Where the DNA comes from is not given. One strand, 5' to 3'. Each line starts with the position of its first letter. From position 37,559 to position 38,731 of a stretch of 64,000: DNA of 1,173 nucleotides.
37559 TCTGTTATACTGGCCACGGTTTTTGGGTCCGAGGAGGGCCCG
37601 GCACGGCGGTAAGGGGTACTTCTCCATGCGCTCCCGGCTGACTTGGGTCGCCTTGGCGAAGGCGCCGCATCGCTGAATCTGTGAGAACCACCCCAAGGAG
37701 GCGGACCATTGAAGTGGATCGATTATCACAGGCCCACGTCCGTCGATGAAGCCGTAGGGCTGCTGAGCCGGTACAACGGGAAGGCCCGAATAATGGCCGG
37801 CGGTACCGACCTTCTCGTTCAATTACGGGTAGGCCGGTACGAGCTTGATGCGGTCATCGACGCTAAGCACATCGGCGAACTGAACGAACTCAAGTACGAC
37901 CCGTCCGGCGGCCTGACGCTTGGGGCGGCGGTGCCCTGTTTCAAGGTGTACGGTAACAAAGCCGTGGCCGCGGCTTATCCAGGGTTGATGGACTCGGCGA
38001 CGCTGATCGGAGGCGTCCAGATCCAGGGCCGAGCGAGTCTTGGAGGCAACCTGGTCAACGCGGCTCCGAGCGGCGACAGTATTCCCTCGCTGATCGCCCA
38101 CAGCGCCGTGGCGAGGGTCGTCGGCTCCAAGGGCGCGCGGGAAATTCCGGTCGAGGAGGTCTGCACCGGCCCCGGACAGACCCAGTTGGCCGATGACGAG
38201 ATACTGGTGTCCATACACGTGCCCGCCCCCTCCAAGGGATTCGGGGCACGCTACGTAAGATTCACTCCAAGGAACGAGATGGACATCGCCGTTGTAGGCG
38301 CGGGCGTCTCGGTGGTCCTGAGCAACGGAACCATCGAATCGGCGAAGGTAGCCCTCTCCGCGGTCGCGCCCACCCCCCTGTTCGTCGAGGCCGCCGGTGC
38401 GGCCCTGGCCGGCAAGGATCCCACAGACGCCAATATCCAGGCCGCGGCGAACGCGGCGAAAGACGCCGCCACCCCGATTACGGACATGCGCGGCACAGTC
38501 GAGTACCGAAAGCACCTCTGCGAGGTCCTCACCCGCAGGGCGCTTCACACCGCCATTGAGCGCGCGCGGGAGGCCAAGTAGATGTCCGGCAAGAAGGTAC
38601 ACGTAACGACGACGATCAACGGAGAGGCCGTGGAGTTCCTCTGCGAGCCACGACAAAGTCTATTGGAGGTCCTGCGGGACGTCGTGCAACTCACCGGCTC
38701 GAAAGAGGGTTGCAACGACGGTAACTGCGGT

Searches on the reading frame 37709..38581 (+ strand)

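Call 4: search_protein_families(library=pfam, proteins=[window:37709-38581:+], max_evalue=0.01)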
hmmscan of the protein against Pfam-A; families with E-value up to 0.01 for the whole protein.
window:37709-38581:+ (290 aa): 2 families
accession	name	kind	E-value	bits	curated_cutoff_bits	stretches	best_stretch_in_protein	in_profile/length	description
PF00941.27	FAD_binding_5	-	1.9e-40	138.9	27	1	4-173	3-169/170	FAD binding domain in molybdopterin dehydrogenase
PF03450.22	CO_deh_flav_C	-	1.4e-26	93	25.5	1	182-281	2-101/102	CO dehydrogenase flavoprotein C-terminal domain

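Call 32: search_protein_families(library=ncbifam, proteins=[window:37709-38581:+], max_evalue=0.00001)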
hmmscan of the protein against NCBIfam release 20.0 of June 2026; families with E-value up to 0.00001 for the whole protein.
window:37709-38581:+ (290 aa): 8 families
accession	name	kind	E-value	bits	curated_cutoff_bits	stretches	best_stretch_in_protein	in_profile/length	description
NF043083.1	XdhB_XDHase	equivalog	1.9e-63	214.3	310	1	5-287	6-288/289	xanthine dehydrogenase subunit XdhB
NF007427.0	PRK09971.1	equivalog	1.2e-61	208.5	287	1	5-288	6-289/292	xanthine dehydrogenase FAD-binding subunit XdhB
NF041019.1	glyceraldDH_beta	equivalog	7.3e-48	163.2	350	1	4-281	6-279/280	glyceraldehyde dehydrogenase subunit beta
TIGR02963.1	xanthine_xdhA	equivalog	4.8e-47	160.6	467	1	7-278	196-464/468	xanthine dehydrogenase small subunit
TIGR03195.1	4hydrxCoA_B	equivalog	3.9e-37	128.1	404.55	2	5-116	6-115/321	4-hydroxybenzoyl-CoA reductase subunit beta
TIGR03312.1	Se_sel_red_FAD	hypoth_equivalog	3e-13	49.5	241.5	1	5-276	3-244/257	molybdopterin-dependent oxidoreductase FAD-binding subunit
TIGR02969.1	mam_aldehyde_ox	subfamily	4.8e-12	44.2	1912.3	1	11-269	244-513/1330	aldehyde oxidase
TIGR03199.1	pucC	equivalog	6.3e-12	45.3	306.05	1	9-237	1-224/264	xanthine dehydrogenase subunit C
